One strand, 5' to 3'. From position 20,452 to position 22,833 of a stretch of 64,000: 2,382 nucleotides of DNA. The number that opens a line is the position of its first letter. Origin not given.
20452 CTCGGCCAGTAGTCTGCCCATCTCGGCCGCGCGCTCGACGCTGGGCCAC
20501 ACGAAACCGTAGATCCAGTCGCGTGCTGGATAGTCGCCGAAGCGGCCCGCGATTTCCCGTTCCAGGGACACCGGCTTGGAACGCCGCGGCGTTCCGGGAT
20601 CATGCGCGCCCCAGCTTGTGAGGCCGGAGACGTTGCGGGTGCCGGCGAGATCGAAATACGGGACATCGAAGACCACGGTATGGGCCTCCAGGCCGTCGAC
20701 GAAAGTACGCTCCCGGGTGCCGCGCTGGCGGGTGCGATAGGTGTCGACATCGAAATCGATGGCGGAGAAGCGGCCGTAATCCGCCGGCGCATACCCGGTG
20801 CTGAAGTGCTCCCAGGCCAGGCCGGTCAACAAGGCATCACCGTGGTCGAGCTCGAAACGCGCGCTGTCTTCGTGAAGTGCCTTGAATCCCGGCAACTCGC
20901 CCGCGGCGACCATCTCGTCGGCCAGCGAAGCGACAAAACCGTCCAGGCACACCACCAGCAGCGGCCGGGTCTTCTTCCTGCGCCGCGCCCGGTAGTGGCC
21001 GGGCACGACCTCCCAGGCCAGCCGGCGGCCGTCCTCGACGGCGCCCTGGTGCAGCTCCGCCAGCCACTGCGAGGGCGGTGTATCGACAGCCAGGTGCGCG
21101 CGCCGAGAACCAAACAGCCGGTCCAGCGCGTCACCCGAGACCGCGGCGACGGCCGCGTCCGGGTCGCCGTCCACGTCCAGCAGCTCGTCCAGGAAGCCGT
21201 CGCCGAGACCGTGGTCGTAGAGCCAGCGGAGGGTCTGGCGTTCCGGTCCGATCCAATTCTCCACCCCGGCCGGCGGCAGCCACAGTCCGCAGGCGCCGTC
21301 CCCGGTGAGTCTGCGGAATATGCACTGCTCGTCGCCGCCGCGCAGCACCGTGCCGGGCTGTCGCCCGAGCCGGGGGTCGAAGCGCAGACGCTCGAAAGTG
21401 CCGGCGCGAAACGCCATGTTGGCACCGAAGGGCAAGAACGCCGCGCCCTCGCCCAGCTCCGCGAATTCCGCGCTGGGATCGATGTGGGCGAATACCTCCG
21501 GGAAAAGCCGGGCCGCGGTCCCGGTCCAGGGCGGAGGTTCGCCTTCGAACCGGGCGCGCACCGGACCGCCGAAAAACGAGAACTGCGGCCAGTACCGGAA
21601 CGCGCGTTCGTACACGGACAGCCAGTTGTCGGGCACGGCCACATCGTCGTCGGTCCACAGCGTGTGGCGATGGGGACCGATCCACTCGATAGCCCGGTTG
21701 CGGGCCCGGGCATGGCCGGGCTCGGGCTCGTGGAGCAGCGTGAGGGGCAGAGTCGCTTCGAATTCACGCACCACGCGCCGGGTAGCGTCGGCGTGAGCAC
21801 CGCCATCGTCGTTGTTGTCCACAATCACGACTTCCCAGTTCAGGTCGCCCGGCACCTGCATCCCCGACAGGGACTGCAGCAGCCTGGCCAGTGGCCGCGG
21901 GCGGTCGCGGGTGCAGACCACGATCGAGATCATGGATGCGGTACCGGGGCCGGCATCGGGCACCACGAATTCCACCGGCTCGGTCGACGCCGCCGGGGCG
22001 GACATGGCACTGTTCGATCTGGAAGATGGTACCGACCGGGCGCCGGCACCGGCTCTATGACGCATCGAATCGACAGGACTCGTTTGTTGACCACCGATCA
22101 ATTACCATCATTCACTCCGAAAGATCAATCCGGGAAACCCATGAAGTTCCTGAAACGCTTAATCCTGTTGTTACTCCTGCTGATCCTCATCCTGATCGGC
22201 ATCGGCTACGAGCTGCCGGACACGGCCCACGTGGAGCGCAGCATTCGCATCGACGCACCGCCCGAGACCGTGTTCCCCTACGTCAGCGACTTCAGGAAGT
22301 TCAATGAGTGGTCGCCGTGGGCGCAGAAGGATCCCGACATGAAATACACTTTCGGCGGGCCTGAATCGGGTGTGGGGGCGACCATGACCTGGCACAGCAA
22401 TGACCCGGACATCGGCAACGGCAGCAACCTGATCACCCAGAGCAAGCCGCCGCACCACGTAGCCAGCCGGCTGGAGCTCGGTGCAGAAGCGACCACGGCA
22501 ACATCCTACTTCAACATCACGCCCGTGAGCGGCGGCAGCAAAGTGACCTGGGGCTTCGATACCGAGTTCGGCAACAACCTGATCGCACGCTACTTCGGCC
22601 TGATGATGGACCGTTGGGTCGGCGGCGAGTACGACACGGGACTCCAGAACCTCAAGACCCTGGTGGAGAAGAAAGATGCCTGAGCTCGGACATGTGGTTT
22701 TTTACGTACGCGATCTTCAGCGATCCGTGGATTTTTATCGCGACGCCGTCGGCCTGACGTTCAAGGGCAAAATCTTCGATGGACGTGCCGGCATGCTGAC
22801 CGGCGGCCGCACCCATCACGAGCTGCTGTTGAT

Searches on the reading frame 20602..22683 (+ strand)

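Call 13: search_protein_families(library=pfam, proteins=[window:20602-22683:+], max_evalue=0.00001)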
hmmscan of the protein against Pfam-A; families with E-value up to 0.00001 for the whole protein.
window:20602-22683:+ (693 aa): 1 family
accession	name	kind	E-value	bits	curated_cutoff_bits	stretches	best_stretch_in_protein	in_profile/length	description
PF10604.15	Polyketide_cyc2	-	4.1e-22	79.4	27.4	1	542-689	2-142/142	Polyketide cyclase / dehydrase and lipid transport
